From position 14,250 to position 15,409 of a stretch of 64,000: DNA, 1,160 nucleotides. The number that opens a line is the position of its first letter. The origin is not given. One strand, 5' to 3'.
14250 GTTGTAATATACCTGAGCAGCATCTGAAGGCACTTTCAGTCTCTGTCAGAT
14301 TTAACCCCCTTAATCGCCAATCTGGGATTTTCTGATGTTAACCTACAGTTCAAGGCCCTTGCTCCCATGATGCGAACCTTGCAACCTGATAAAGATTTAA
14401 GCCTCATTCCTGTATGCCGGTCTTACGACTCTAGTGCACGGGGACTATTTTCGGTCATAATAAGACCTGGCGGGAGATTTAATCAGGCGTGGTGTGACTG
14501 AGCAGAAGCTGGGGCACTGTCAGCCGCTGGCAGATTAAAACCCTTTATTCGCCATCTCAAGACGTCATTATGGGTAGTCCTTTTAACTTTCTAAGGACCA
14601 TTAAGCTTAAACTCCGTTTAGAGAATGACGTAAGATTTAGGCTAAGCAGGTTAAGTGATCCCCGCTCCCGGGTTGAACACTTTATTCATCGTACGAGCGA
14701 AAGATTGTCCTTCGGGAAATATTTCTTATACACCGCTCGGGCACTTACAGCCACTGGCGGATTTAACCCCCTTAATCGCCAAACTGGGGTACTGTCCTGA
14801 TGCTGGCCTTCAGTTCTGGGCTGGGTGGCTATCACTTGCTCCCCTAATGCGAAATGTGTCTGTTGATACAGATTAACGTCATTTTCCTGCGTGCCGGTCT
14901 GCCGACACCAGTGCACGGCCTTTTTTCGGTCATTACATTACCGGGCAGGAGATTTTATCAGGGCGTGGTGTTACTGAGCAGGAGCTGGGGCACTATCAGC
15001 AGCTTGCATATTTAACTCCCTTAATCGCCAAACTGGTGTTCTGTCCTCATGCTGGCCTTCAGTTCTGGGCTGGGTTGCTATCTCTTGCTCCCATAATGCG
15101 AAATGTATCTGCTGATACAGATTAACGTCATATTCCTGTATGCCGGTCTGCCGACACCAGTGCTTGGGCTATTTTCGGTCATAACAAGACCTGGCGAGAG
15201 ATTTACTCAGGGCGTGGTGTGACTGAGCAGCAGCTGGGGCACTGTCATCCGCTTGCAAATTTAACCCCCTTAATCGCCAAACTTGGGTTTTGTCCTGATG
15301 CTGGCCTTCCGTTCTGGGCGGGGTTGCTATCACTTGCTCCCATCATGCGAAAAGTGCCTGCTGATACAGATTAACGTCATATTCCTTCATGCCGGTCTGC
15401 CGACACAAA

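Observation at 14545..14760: Unique ~210-bp insert interrupting one repeat unit of the array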

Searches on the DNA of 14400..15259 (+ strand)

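Call 3: search_dna_similar(query=window:14400-14900:+, collection=plasmids, mode=near, max_rows=30)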
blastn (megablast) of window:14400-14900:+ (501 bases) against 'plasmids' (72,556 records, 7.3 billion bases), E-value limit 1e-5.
Records with a match: 1126; places in all: 4513; records where one place covers at least 80% of the query: 1126.
Best place of each record, by identity: >=99% 260; 95-99% 392; 90-95% 461; 80-90% 13.
By first word of the organism name: Escherichia 378; Salmonella 342; Enterobacter 270; Klebsiella 62; Citrobacter 38; Leclercia 11; Raoultella 8; Serratia 7; Shigella 2; Kluyvera 2; and 5 more.
By predicted mobility (MOB-suite, as given by PLSDB): conjugative 970; non-mobilizable 156.
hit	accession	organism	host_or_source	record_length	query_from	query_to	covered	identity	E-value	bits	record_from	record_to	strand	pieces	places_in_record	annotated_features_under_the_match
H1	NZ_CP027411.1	Salmonella enterica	Homo sapiens,stool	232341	1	501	100%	100.0%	0e+0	926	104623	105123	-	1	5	none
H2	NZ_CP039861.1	Salmonella enterica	Homo sapiens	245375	1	501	100%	100.0%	0e+0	926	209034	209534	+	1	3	none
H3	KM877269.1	Salmonella enterica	chicken,stool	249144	1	501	100%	100.0%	0e+0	926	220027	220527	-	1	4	none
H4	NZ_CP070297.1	Escherichia albertii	Shanxi,Poultry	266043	1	501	100%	100.0%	0e+0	926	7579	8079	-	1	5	none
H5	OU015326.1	Salmonella enterica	Homo sapiens,feces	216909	1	501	100%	100.0%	0e+0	926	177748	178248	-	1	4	none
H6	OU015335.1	Salmonella enterica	bovine,feces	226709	1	501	100%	100.0%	0e+0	926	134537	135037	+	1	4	none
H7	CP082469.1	Salmonella enterica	Animal-Turkey-Young Turkey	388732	1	501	100%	100.0%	0e+0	926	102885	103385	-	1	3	none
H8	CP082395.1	Salmonella enterica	animal-swine-market swine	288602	1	501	100%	100.0%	0e+0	926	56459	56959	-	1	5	none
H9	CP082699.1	Salmonella enterica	Chicken Wings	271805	1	501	100%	100.0%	0e+0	926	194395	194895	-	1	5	none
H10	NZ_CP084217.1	Salmonella sp. JXY0409-18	mixed culture,chicken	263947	1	501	100%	100.0%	0e+0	926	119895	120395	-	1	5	none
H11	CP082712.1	Salmonella enterica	ground turkey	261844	1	501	100%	100.0%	0e+0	926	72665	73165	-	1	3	none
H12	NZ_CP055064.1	Shigella dysenteriae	Shek Wu Hui WWTPs_2 WWTPs effluent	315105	1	501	100%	100.0%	0e+0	926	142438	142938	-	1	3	none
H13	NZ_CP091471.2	Klebsiella michiganensis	Homo sapiens,respiratory culture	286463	1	501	100%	100.0%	0e+0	926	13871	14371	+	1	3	none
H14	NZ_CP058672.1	Salmonella enterica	-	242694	1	501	100%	100.0%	0e+0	926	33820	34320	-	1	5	none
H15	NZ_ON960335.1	Escherichia coli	-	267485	1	501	100%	100.0%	0e+0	926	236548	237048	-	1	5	none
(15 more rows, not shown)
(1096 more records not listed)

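Call 6: get_annotated_region(hit=H13, flank=8000)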
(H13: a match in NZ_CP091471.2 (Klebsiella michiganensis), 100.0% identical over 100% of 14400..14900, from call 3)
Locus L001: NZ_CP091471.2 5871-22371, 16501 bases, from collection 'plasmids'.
description: Klebsiella michiganensis strain KO_408 plasmid pKO_1, complete sequence
organism: Klebsiella michiganensis (NCBI taxid 1134687)
taxonomy: Bacteria; Pseudomonadota; Gammaproteobacteria; Enterobacterales; Enterobacteriaceae; Klebsiella; Klebsiella michiganensis
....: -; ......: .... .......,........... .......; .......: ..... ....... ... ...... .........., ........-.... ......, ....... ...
typing (MOB-suite, as given by PLSDB): conjugative; replicon IncHI2A,rep_cluster_1088; relaxase MOBH; mating-pair formation MPF_F
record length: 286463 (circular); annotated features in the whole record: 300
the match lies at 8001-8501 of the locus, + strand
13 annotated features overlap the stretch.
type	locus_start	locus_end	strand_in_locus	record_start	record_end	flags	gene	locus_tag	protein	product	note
CDS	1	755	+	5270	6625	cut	trhB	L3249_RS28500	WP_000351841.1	IncHI-type conjugal transfer protein TrhB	-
CDS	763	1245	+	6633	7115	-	-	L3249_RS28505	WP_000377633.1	hypothetical protein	-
CDS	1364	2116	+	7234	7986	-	htdT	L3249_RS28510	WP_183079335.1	protein-disulfide isomerase HtdT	-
CDS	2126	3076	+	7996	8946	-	trhV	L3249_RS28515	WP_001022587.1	IncHI-type conjugal transfer lipoprotein TrhV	-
CDS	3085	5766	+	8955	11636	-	-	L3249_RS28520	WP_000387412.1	TraC family protein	-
CDS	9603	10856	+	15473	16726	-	-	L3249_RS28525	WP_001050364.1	ParA family protein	-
CDS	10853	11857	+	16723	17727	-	-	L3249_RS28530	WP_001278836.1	ParB family protein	-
CDS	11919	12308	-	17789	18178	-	-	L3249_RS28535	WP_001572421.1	hypothetical protein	-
CDS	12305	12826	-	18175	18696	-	-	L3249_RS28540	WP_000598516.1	hypothetical protein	-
CDS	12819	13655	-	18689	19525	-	-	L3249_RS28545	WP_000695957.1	hypothetical protein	-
CDS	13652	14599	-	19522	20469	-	-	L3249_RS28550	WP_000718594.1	metallophosphoesterase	-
CDS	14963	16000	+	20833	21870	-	parM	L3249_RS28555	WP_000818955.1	plasmid segregation protein ParM domain-containing protein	-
CDS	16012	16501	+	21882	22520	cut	-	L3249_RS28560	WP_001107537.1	hypothetical protein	-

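Call 12: search_dna_similar(query=window:14555-14740:+, collection=plasmids, mode=distant, max_rows=40, rows=spread, max_evalue=0.01)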
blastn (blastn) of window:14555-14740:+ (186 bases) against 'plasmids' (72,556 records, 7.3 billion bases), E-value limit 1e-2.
Records with a match: 1126; places in all: 2174; records where one place covers at least 80% of the query: 1126.
Best place of each record, by identity: >=99% 669; 95-99% 444; 90-95% 1; 80-90% 12.
By first word of the organism name: Escherichia 378; Salmonella 342; Enterobacter 270; Klebsiella 62; Citrobacter 38; Leclercia 11; Raoultella 8; Serratia 7; Shigella 2; Kluyvera 2; and 5 more.
By predicted mobility (MOB-suite, as given by PLSDB): conjugative 970; non-mobilizable 156.
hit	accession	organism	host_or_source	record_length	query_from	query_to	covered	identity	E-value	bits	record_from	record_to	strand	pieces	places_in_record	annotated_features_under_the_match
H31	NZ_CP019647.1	Salmonella enterica subsp. enterica serovar Typhimurium ...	Sus scrofa domesticus,pooled feces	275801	1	186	100%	100.0%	5e-90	336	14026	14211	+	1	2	none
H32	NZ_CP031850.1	Klebsiella pneumoniae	Homo sapiens,blood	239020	1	186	100%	100.0%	5e-90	336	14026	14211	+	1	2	none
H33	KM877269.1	Salmonella enterica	chicken,stool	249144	1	186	100%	100.0%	5e-90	336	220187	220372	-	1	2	none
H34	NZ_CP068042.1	Escherichia coli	Bovine,cell culture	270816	1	186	100%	100.0%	5e-90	336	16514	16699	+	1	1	none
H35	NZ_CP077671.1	Salmonella enterica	pure culture,chicken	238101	1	186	100%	100.0%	5e-90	336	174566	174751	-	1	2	none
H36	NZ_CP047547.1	Salmonella enterica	feces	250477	1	186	100%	100.0%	5e-90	336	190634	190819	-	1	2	none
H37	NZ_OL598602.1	Salmonella sp.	-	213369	1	186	100%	100.0%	5e-90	336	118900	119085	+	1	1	none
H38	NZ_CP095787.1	Escherichia fergusonii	culture,cecal contents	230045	1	186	100%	100.0%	5e-90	336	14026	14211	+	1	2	none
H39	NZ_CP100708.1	Salmonella enterica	Homo sapiens,stool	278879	1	186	100%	100.0%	5e-90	336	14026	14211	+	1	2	none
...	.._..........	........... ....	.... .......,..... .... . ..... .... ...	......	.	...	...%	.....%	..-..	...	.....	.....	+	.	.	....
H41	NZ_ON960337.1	Escherichia coli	-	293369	1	186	100%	100.0%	5e-90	336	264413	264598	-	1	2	none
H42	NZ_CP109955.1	Escherichia coli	duck,whole organism,brain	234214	1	186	100%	100.0%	5e-90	336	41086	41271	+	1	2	none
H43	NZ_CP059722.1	Escherichia coli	Paguma larvata,cell culture,feces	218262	1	186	100%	100.0%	5e-90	336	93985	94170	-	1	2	none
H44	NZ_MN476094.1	Escherichia coli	-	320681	1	186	100%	100.0%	5e-90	336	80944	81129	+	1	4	none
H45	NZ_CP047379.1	Escherichia coli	swine,cell culture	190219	1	186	100%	100.0%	5e-90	336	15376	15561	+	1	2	none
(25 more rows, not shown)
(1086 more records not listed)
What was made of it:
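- It is present in all 1126 IncHI2 records, with 2174 places (call 12).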

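Call 43: search_dna_similar(query=window:14762-15259:+, collection=plasmids, mode=distant, max_rows=40, rows=spread, max_evalue=0.00001)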
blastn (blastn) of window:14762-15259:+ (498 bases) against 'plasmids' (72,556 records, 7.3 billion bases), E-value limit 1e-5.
Records with a match: 1127; places in all: 13170; records where one place covers at least 80% of the query: 1126.
Best place of each record, by identity: >=99% 633; 95-99% 4; 90-95% 7; 80-90% 482; 60-80% 1.
By first word of the organism name: Escherichia 378; Salmonella 343; Enterobacter 270; Klebsiella 62; Citrobacter 38; Leclercia 11; Raoultella 8; Serratia 7; Shigella 2; Kluyvera 2; and 5 more.
By predicted mobility (MOB-suite, as given by PLSDB): conjugative 971; non-mobilizable 156.
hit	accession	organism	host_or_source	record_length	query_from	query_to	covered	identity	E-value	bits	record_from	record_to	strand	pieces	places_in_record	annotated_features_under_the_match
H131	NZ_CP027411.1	Salmonella enterica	Homo sapiens,stool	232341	1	498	100%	100.0%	0e+0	899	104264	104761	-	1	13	none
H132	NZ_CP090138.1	Salmonella enterica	Homo sapiens,stool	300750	1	498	100%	100.0%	0e+0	899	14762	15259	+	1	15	none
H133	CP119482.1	Salmonella enterica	Comminuted Turkey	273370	1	498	100%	100.0%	0e+0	899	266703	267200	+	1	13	none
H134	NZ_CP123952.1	Escherichia coli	metagenomic assembly,Collected from ...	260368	1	498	100%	100.0%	0e+0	899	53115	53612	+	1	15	none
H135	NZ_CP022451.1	Salmonella enterica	chicken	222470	1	498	100%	99.8%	0e+0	894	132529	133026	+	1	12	none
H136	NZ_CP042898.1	Escherichia coli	food,raw milk cheese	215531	1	498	100%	99.8%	0e+0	894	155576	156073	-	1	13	none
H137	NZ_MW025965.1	Salmonella enterica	-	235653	1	498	100%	99.8%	0e+0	894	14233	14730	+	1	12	none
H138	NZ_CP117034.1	Salmonella enterica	pig,feces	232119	1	498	100%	99.8%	0e+0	894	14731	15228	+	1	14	none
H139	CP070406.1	Escherichia coli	animal,chicken caecal content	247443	1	498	100%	99.8%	0e+0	894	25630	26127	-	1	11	none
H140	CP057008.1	Escherichia coli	culture,Pooled pig faecal samples ...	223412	1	498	100%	99.8%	0e+0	894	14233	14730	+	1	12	none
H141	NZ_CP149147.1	Salmonella enterica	Pig,single cell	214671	1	498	100%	99.8%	0e+0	894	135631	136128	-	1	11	none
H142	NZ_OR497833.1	Salmonella enterica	-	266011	1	498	100%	99.8%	0e+0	894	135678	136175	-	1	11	none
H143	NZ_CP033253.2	Salmonella enterica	-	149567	1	498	100%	99.6%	0e+0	890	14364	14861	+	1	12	none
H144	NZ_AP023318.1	Salmonella enterica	Bos taurus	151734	1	498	100%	99.6%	0e+0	890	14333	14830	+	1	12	none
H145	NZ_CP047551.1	Salmonella enterica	feces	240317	1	498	100%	99.6%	0e+0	890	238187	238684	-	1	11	none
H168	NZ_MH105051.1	Salmonella enterica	fecal sample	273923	1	496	100%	84.7%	5e-152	544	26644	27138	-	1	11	none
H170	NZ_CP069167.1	Salmonella enterica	grass carp,whole organism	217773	1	395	79%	84.1%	2e-114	420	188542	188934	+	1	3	none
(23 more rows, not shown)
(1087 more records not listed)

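Call 48: get_annotated_region(hit=H170, flank=5000)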
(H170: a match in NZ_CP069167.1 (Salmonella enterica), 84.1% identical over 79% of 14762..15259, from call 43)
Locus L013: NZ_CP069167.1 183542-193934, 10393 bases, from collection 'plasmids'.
description: Salmonella enterica strain GSJ/2016-Sal.-018 plasmid p17Sal018, complete sequence
organism: Salmonella enterica (NCBI taxid 28901)
taxonomy: Bacteria; Pseudomonadota; Gammaproteobacteria; Enterobacterales; Enterobacteriaceae; Salmonella; Salmonella enterica
host: -; source: grass carp,whole organism; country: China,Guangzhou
typing (MOB-suite, as given by PLSDB): conjugative; replicon rep_cluster_1088; relaxase MOBH; mating-pair formation MPF_F
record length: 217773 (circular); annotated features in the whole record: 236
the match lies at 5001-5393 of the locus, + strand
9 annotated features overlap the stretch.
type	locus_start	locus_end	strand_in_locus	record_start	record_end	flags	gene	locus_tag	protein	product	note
CDS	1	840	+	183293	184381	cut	repHI2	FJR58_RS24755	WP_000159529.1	IncHI-type plasmid replication initiator protein RepHI2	-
CDS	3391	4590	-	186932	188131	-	-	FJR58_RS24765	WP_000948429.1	IS91 family transposase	-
CDS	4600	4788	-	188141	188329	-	-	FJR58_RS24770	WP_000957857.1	hypothetical protein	-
CDS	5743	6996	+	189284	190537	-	-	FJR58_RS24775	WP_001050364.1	ParA family protein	-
CDS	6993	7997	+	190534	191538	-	-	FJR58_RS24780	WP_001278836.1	ParB family protein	-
CDS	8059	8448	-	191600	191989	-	-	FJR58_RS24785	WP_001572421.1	hypothetical protein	-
CDS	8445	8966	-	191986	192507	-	-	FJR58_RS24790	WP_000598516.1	hypothetical protein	-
CDS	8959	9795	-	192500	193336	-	-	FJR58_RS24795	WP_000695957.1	hypothetical protein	-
CDS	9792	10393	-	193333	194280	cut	-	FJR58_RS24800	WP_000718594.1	metallophosphoesterase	-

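Call 49: get_annotated_region(hit=H168, flank=4000)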
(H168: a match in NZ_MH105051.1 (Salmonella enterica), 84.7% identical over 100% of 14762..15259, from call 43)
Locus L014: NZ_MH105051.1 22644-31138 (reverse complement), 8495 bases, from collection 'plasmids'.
description: Salmonella enterica subsp. enterica serovar Lomita strain SL131 plasmid pSL131_IncHI2, complete sequence
organism: Salmonella enterica (NCBI taxid 1160757)
taxonomy: Bacteria; Pseudomonadota; Gammaproteobacteria; Enterobacterales; Enterobacteriaceae; Salmonella; Salmonella enterica
host: -; source: fecal sample; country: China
typing (MOB-suite, as given by PLSDB): conjugative; replicon IncHI2A,rep_cluster_1088; relaxase MOBH; mating-pair formation MPF_F
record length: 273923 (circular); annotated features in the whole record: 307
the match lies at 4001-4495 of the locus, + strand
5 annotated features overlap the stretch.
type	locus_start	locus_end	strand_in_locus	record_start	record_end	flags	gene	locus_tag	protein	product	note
CDS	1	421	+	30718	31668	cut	trhV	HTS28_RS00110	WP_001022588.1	IncHI-type conjugal transfer lipoprotein TrhV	-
CDS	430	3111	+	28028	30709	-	-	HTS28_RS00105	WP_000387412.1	TraC family protein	-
CDS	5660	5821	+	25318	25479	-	-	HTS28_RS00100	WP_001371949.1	hypothetical protein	-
CDS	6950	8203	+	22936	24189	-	-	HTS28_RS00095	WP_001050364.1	ParA family protein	-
CDS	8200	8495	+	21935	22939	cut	-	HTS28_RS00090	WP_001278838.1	ParB family protein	-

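Call 56: search_dna_similar(query=window:14560-14736:+, collection=phages, mode=distant, max_rows=10, max_evalue=1)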
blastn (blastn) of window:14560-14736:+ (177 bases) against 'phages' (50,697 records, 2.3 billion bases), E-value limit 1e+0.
Records with a match: 2; places in all: 2; records where one place covers at least 80% of the query: 0.
Best place of each record, by identity: 95-99% 2.
By first word of the organism name: Providencia 1; Morganella 1.
By host as written in the record: - 1; Morganella morganii 1.
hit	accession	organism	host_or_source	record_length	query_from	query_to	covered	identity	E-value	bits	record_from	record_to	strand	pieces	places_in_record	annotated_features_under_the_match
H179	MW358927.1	Providencia phage PSTRCR_127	sewage sample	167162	8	32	14%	96.0%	2e-1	42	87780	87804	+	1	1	long tail fiber proximal subunit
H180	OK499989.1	Morganella phage vB_MmoM_Rgz1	Morganella morganii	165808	8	32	14%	96.0%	2e-1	42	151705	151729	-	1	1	putative long tail fiber proximal subunit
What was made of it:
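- Tried and rejected: Core against phages: only 25-nt chance hits (call 56).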

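Call 57: search_dna_similar(query=window:14560-14736:+, collection=ecoli_genomes, mode=distant, max_rows=25, rows=spread, max_evalue=0.01)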
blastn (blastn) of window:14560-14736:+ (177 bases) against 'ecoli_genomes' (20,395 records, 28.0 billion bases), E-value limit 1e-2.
Records with a match: 277; places in all: 529; records where one place covers at least 80% of the query: 277.
Genomes with a match: 275 of 5426; with a place that covers at least 80% of the query: 275. Places per genome that has any: lowest 1, median 2, highest 4. On chromosomes: 5 places; on plasmids: 524.
Best place of each record, by identity: >=99% 263; 95-99% 12; 80-90% 2.
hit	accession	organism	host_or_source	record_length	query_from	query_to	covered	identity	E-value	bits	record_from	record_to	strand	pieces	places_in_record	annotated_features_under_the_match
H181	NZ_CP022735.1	Escherichia coli strain SA186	Homo sapiens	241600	1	177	100%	100.0%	1e-84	320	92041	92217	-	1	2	none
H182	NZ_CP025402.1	Escherichia coli strain MS8345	Homo sapiens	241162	1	177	100%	100.0%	1e-84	320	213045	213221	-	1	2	none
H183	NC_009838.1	Escherichia coli APEC O1 strain APEC O1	lesion site (lung) of a dead turkey ...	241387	1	177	100%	100.0%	1e-84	320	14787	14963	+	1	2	none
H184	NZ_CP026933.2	Escherichia coli strain CFS3273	Bos taurus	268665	1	177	100%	100.0%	1e-84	320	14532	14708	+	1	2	none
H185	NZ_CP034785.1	Escherichia coli strain ECZP248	feces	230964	1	177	100%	100.0%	1e-84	320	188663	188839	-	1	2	none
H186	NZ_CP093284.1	Escherichia coli strain EC-14-2-9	Homo sapiens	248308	1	177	100%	100.0%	1e-84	320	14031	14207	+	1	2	none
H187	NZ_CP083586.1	Escherichia coli strain ECNB21-M121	meat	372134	1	177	100%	100.0%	1e-84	320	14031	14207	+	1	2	none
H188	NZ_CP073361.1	Escherichia coli strain EC11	urine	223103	1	177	100%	100.0%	1e-84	320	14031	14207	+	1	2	none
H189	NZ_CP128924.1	Escherichia coli strain TUM9868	missing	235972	1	177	100%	100.0%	1e-84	320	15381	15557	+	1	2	none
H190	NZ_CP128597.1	Escherichia coli strain muskdeer13-4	musk deer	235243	1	177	100%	100.0%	1e-84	320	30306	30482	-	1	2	none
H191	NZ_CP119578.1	Escherichia coli strain C012_chr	broiler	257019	1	177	100%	100.0%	1e-84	320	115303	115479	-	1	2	none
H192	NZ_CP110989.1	Escherichia coli strain XYEH3314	Homo sapiens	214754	1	177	100%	100.0%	1e-84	320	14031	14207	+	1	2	none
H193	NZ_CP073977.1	Escherichia coli strain MB20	Poultry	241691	1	177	100%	100.0%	1e-84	320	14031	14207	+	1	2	none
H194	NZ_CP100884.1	Escherichia coli strain ET896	Hoplobatrachus rugulosus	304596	1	177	100%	100.0%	1e-84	320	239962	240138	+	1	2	none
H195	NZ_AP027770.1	Escherichia coli strain 2017.03.02CC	Homo sapiens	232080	1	177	100%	100.0%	1e-84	320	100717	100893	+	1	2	none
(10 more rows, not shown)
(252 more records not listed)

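Call 72: get_annotated_region(hit=H183, flank=3500)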
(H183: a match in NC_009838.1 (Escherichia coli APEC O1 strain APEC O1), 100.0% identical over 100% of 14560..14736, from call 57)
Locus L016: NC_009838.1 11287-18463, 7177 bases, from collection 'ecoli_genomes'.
description: Escherichia coli APEC O1 plasmid pAPEC-O1-R, complete sequence
organism: Escherichia coli APEC O1 strain APEC O1 (NCBI taxid 405955)
replicon: plasmid pAPEC-O1-R; assembly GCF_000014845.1
host: -; source: lesion site (lung) of a dead turkey with colibacillosis; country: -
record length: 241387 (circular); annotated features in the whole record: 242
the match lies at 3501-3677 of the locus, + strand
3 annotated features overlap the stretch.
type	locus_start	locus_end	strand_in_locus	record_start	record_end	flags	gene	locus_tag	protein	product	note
CDS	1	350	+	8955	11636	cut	-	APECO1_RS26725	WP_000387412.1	TraC family protein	-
CDS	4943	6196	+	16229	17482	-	-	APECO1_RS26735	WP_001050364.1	ParA family protein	-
CDS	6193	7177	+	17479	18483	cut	-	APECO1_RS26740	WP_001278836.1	ParB family protein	-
